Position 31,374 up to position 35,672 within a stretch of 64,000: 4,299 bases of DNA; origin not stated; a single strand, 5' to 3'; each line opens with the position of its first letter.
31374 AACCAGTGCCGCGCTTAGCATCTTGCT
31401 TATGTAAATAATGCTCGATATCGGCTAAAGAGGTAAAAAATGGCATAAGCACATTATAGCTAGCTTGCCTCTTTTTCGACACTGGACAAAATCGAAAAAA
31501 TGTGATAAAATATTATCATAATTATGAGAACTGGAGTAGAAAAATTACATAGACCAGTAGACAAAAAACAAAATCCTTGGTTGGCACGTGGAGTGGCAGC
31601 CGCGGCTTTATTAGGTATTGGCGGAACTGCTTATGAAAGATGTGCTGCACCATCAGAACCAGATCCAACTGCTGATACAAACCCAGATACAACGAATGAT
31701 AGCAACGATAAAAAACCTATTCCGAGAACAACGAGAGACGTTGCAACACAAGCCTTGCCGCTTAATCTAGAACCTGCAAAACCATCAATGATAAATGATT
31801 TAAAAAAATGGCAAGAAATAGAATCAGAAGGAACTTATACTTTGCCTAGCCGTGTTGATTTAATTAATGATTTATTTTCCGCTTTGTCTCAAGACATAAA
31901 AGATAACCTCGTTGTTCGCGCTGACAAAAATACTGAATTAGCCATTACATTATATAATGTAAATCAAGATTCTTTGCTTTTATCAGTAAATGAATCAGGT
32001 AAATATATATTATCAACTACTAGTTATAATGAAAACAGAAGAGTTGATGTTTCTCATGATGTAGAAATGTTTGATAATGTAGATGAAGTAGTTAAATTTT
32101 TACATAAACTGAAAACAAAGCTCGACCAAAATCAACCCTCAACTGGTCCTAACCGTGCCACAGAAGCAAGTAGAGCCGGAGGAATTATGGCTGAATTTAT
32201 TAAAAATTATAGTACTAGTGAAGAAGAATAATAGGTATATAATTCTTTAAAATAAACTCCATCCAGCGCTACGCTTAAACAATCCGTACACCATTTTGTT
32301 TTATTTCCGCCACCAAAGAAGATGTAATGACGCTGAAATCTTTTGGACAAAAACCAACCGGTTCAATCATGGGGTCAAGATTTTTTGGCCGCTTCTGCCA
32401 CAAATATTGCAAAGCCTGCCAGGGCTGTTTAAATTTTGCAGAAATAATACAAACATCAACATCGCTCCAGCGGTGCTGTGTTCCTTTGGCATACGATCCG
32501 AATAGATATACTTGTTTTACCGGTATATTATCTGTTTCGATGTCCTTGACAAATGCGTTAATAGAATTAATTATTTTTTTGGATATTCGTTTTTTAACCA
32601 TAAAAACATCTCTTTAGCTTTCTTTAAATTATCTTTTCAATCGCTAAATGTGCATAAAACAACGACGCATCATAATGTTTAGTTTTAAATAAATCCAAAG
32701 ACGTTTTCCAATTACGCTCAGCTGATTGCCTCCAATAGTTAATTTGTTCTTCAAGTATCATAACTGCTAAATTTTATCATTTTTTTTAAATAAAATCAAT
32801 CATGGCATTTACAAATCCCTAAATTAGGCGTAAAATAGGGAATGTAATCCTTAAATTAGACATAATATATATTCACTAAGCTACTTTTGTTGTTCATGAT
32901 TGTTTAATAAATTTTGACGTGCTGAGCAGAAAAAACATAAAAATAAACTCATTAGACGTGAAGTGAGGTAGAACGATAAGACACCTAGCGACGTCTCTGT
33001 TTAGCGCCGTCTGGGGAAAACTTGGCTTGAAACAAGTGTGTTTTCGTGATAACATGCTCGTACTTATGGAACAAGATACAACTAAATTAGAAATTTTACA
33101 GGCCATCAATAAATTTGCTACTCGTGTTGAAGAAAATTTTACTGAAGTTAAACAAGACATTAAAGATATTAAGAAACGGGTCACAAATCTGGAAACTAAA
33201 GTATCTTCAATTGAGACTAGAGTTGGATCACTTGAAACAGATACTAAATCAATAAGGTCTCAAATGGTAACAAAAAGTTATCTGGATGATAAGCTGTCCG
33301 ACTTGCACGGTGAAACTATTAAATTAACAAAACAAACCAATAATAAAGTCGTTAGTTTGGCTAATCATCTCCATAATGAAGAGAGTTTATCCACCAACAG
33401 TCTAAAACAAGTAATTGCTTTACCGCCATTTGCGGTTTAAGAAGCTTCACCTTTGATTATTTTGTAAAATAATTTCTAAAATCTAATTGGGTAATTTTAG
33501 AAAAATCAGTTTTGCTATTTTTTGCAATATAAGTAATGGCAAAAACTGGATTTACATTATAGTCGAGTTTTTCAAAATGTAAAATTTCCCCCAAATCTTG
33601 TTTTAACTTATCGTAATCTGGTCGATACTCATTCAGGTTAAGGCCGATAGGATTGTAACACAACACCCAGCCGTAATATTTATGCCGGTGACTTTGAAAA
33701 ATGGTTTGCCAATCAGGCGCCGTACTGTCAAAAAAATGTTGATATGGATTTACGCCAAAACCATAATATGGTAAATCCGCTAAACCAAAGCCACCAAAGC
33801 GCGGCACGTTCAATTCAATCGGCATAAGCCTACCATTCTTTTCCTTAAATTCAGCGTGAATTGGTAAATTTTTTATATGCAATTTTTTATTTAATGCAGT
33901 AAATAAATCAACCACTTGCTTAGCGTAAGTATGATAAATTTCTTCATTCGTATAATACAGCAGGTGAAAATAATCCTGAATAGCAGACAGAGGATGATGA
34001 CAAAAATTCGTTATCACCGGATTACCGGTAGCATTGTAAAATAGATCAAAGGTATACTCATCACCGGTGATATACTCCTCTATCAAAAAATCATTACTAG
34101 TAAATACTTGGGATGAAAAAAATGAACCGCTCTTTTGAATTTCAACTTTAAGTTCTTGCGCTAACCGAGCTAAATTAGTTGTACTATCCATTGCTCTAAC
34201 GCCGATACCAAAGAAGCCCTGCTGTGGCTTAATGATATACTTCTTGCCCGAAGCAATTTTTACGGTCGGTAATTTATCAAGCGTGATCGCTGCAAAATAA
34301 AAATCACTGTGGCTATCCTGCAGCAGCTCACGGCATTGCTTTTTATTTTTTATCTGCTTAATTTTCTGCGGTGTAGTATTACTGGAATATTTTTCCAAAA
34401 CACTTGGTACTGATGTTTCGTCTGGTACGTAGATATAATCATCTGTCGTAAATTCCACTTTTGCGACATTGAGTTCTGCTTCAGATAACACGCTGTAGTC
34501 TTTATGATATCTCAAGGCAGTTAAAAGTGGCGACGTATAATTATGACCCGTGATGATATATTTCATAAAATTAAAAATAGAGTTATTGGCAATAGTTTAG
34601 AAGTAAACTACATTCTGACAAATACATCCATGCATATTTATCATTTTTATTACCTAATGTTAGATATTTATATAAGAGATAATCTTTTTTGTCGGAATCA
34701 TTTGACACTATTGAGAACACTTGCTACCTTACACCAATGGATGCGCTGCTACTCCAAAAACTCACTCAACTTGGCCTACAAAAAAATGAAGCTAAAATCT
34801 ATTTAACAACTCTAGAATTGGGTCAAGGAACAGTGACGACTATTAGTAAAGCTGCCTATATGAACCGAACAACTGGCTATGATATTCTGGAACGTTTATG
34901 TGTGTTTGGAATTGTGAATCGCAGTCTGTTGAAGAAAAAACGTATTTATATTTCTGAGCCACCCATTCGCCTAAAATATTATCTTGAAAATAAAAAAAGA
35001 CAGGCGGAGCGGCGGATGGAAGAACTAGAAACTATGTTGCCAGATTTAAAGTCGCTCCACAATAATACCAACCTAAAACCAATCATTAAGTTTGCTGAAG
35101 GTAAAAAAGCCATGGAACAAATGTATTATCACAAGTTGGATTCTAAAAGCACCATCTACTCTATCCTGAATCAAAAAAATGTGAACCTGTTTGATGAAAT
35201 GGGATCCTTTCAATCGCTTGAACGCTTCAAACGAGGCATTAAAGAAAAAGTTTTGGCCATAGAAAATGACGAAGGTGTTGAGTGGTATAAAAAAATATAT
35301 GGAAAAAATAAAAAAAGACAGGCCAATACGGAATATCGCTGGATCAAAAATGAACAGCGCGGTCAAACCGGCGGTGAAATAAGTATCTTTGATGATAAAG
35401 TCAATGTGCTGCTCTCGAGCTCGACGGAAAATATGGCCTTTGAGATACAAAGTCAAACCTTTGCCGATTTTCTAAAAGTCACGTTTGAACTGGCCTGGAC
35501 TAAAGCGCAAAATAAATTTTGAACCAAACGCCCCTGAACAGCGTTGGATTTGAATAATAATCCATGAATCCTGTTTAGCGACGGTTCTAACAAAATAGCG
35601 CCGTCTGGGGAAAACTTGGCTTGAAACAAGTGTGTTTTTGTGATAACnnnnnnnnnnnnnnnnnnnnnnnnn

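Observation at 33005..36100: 0.5-kb direct repeats encoding variable heptad-repeat coiled-coil proteins flank an ATP-grasp plus TrmB cassette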

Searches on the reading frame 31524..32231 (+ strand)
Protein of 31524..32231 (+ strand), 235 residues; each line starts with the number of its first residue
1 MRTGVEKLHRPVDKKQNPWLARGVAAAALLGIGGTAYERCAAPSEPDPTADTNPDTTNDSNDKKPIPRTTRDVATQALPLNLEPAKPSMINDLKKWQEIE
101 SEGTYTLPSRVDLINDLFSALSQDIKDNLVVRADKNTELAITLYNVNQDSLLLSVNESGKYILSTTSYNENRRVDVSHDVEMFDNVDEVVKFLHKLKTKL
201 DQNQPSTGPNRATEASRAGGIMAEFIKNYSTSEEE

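Call 8: search_protein_families(library=pfam, proteins=[window:31524-32231:+], max_evalue=1)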
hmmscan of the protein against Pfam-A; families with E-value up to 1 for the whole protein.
window:31524-32231:+ (235 aa): 0 families
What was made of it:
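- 31524..32231 (+): 235-aa hypothetical gene at the distal edge of the island. No Pfam hit (call 8).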

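Call 51: search_protein_families(library=padloc, proteins=[window:31524-32231:+], max_evalue=0.01)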
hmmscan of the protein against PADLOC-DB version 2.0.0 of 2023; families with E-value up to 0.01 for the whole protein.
window:31524-32231:+ (235 aa): 0 families

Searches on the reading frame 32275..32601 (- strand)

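Call 8: search_protein_families(library=pfam, proteins=[window:32275-32601:-], max_evalue=1)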
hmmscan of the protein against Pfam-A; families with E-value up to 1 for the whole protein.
window:32275-32601:- (108 aa): 5 families
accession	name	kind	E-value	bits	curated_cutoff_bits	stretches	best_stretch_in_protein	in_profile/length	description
PF01909.29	NTP_transf_2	-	5.7e-12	46.3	21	1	18-66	5-54/93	Nucleotidyltransferase domain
PF18765.7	Polbeta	-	2e-08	34.7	26.9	1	21-58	6-43/93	Polymerase beta, Nucleotidyltransferase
PF22600.2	MTPAP-like_central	-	6.7e-05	23.4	27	1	18-58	29-68/139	Poly(A) RNA polymerase, mitochondrial-like, central palm domain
PF12633.13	Adenyl_cycl_N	-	0.015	15.8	27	1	7-68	71-131/199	Adenylate cyclase NT domain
PF14792.12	DNA_pol_B_palm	-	0.038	14.7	25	1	5-65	1-60/113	DNA polymerase beta palm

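Call 51: search_protein_families(library=padloc, proteins=[window:32275-32601:-], max_evalue=0.01)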
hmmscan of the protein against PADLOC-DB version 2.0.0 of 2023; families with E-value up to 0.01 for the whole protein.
window:32275-32601:- (108 aa): 10 families
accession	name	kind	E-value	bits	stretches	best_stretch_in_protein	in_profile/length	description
PDLC04903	PDC-S09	-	6.4e-10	37.3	1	4-106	4-107/108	-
PDLC04907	PDC-S09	-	1.7e-09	35.8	1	1-56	1-55/114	-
PDLC04906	PDC-S09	-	1.3e-07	29.9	1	8-56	5-52/98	-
PDLC04368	PDC-M05A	-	1.6e-07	29.4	1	24-89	103-166/201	-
PDLC04904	PDC-S09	-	5.9e-06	24.4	1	25-64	22-61/104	-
PDLC04902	PDC-S09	-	6.1e-05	21.3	1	25-56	18-49/97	-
PDLC04905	PDC-S09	-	0.0016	16.8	1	24-52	17-46/101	-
PDLC04369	PDC-M05A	-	0.0074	13.9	1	25-55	102-130/201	-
PDLC00786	Cyclase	-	0.0079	13.6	1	8-52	29-71/293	oligonucleotide-cyclase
PDLC04372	PDC-M05A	-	0.0086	14.4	1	27-89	75-135/167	-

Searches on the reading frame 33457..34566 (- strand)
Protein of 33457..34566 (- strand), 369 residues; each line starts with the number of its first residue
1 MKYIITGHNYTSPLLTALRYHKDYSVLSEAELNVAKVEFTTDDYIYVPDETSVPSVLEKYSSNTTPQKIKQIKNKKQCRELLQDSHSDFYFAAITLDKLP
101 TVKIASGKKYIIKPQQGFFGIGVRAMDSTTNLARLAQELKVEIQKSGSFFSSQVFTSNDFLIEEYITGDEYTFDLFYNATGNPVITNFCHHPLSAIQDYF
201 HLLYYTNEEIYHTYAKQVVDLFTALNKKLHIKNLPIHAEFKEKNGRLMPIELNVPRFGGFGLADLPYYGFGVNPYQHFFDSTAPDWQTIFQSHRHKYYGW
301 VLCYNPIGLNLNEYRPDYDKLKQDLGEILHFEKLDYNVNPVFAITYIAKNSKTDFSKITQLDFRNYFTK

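Call 8: search_protein_families(library=pfam, proteins=[window:33457-34566:-], max_evalue=1)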
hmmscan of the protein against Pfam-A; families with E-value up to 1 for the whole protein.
window:33457-34566:- (369 aa): 5 families
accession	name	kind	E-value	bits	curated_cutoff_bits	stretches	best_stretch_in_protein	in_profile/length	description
PF13535.11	ATP-grasp_4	-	9.5e-36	123.3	27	1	110-263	5-159/160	ATP-grasp domain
PF14397.11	ATPgrasp_ST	-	0.0016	18.1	31.4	1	71-170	18-124/278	Sugar-transfer associated ATP-grasp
PF02655.19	ATP-grasp_3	-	0.086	13.4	23.2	1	105-180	29-83/160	ATP-grasp domain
PF10869.13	DUF2666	-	0.16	12.7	23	1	49-87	72-110/135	Domain of unknown function (DUF2666)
PF07729.17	FCD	-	0.32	11.9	24.3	1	163-225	46-107/125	FCD domain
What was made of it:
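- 33457..34566 (-): ATP-grasp enzyme gene (369 aa), island cargo, convergent with cc1. Pfam ATP-grasp_4, E=9.5e-36 (call 8).
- On ATP-grasp superfamily (33457-34566): PF13535, 123 bits, E=9.5e-36 (call 8).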

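Call 9: search_protein_families(library=phrogs, proteins=[window:33457-34566:-], max_evalue=1)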
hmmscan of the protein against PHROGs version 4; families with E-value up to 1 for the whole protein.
window:33457-34566:- (369 aa): 0 families

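Call 26: search_protein_families(library=ncbifam, proteins=[window:33457-34566:-], max_evalue=1)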
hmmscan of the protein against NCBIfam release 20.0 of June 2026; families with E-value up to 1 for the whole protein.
window:33457-34566:- (369 aa): 8 families
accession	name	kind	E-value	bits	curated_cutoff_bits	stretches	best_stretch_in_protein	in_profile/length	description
NF009404.0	PRK12767.1-3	equivalog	1.1e-07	31.1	316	1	111-259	150-286/344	carbamoyl phosphate synthase-like protein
NF002563.0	PRK02186.1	subfamily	1.3e-05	23.7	625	1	64-186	97-208/890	argininosuccinate lyase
NF005543.0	PRK07206.1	subfamily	0.0047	15.6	302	1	111-240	150-272/416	hypothetical protein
NF009405.0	PRK12767.1-4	equivalog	0.0072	15.3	390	1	151-185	170-204/320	carbamoyl phosphate synthase-like protein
NF002688.0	PRK02471.1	equivalog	0.012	13.9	425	1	102-173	520-580/756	bifunctional glutamate--cysteine ligase GshA/glutathione synthetase GshB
NF002378.0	PRK01372.1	subfamily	0.013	14.3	243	1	103-178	130-191/305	D-alanine--D-alanine ligase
NF007109.1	PRK09558.1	equivalog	0.059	12.1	600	1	18-90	151-223/550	bifunctional UDP-sugar hydrolase/5'-nucleotidase UshA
TIGR03909.1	pyrrolys_PylC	equivalog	0.083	11.6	248.3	1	84-141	102-155/374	3-methylornithine--L-lysine ligase PylC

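Call 51: search_protein_families(library=padloc, proteins=[window:33457-34566:-], max_evalue=0.01)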
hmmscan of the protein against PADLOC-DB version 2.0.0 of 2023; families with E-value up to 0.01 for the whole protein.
window:33457-34566:- (369 aa): 0 families

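Call 77: search_dna_similar(query=window:33457-34566:-, collection=plasmids, mode=protein, max_evalue=0.00001, max_rows=8)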
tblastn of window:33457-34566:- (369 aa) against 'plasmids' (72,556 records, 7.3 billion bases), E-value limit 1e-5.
Records with a match: 3; places in all: 3; records where one place covers at least 80% of the query: 2.
Best place of each record, by identity: <60% 3.
By first word of the organism name: Clostridium 2; Bacillus 1.
By predicted mobility (MOB-suite, as given by PLSDB): non-mobilizable 3.
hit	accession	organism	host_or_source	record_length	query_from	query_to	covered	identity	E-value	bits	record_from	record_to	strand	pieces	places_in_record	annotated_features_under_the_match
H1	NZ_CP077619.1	Clostridium estertheticum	single colony,bovine feces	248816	51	366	86%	31.7%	4e-49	184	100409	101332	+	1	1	ATP-grasp domain-containing protein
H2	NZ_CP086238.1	Clostridium estertheticum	single colony,bovine feces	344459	51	366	86%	31.7%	7e-49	184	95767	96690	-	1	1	ATP-grasp domain-containing protein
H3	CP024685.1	Bacillus wiedmannii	cell culture,soil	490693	111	282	47%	30.6%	1e-6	58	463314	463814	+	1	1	biotin carboxylase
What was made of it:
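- On ATP-grasp superfamily (33457-34566): The best annotated relatives are 32%-identical 'ATP-grasp domain-containing protein' genes on Clostridium megaplasmids (call 77).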

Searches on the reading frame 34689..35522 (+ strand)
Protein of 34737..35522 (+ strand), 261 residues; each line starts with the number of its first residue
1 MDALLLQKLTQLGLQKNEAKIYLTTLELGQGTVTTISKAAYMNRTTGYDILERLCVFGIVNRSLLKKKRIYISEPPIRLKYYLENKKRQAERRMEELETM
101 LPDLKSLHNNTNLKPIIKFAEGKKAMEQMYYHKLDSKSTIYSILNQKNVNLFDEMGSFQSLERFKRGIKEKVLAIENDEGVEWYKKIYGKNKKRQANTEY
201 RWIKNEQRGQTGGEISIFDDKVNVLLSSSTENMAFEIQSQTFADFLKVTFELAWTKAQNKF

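Call 8: search_protein_families(library=pfam, proteins=[window:34737-35522:+], max_evalue=1)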
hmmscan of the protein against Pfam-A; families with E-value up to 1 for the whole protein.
window:34737-35522:+ (261 aa): 3 families
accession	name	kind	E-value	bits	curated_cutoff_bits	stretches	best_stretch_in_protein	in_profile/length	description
PF01978.25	TrmB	-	8.6e-11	42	25.6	1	9-69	1-61/68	Sugar-specific transcriptional regulator TrmB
PF18719.7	ArlS_N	-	0.0054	17.4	27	1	80-176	3-98/140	ArlS sensor domain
PF24033.1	DUF7342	-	0.043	14.2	31.6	1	32-106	19-91/150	Family of unknown function (DUF7342)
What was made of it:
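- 34737..35522 (+): Regulator gene with a TrmB-type winged-helix domain (261 aa from the ATG; 277 aa from the TTG at 34689). Pfam TrmB, 42 bits against a cut-off of 25.6 (call 8).
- On TrmB family regulator (34737-35522): The HTH is met at 42 bits against 25.6 (call 8).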

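Call 9: search_protein_families(library=phrogs, proteins=[window:34737-35522:+], max_evalue=1)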
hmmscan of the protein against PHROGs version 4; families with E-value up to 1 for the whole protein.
window:34737-35522:+ (261 aa): 1 family
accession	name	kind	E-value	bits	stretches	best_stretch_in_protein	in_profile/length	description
phrog_25850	-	unknown function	0.16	13.2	1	111-144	32-65/91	-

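Call 26: search_protein_families(library=ncbifam, proteins=[window:34737-35522:+], max_evalue=1)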
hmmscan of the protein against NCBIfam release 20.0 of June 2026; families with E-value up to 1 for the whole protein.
window:34737-35522:+ (261 aa): 2 families
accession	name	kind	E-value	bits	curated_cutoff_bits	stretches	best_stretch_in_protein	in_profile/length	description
NF047390.1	TransRegTrmBL1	equivalog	7.9e-07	28.3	650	1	5-108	6-106/341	HTH-type sugar sensing transcriptional regulator TrmBL1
NF040851.1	tran_reg_TrmB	equivalog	7.4e-05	22.1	600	1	5-138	7-132/338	HTH-type sugar-sensing transcriptional regulator TrmB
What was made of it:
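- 34737..35522 (+): NCBIfam TrmB/TrmBL1 equivalogs score far below their cut-offs (call 26).
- On TrmB family regulator (34737-35522): The TrmB and TrmBL1 equivalog models score 22-28 bits against cut-offs of 600-650 (call 26).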

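Call 29: search_protein_families(library=pfam, alignment_id=A3, max_evalue=0.001)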
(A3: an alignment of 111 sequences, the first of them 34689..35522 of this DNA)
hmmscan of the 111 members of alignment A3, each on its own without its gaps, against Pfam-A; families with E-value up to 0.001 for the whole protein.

A. member 1, window:34689-35522:+ (277 aa): 1 family
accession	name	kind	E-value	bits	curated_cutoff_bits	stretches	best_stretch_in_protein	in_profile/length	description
PF01978.25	TrmB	-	9.8e-11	41.8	25.6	1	25-85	1-61/68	Sugar-specific transcriptional regulator TrmB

B. families by the number of members that match (of 111 scanned): 143 families (the first 25 are shown)
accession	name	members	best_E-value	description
PF00154.27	RecA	5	3.4e-135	recA bacterial DNA recombination protein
PF21096.2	RecA_C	5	2.5e-17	RecA C-terminal domain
PF08423.17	Rad51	5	5.3e-09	Rad51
PF06745.19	ATPase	5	1.7e-08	KaiC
PF01637.24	ATPase_2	5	5.5e-07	ATPase domain predominantly from Archaea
PF13481.12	AAA_25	5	5.3e-06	AAA domain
PF00817.25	IMS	4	1.2e-40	impB/mucB/samB family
PF04468.17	PSP1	4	4.9e-26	PSP1 C-terminal conserved region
PF11799.13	IMS_C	4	1.1e-15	impB/mucB/samB family C-terminal domain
PF13191.12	AAA_16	4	8.6e-07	AAA ATPase domain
PF13479.12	AAA_24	4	1.2e-05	AAA domain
PF02283.22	CobU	4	7.4e-05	Cobinamide kinase / cobinamide phosphate guanyltransferase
PF00004.35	AAA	4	9.4e-05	ATPase family associated with various cellular activities (AAA)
PF13483.12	Lactamase_B_3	3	3.7e-53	Beta-lactamase superfamily domain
PF00005.33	ABC_tran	3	2.4e-32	ABC transporter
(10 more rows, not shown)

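Call 51: search_protein_families(library=padloc, proteins=[window:34737-35522:+], max_evalue=0.01)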
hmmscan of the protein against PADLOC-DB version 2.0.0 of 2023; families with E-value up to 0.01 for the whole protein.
window:34737-35522:+ (261 aa): 0 families
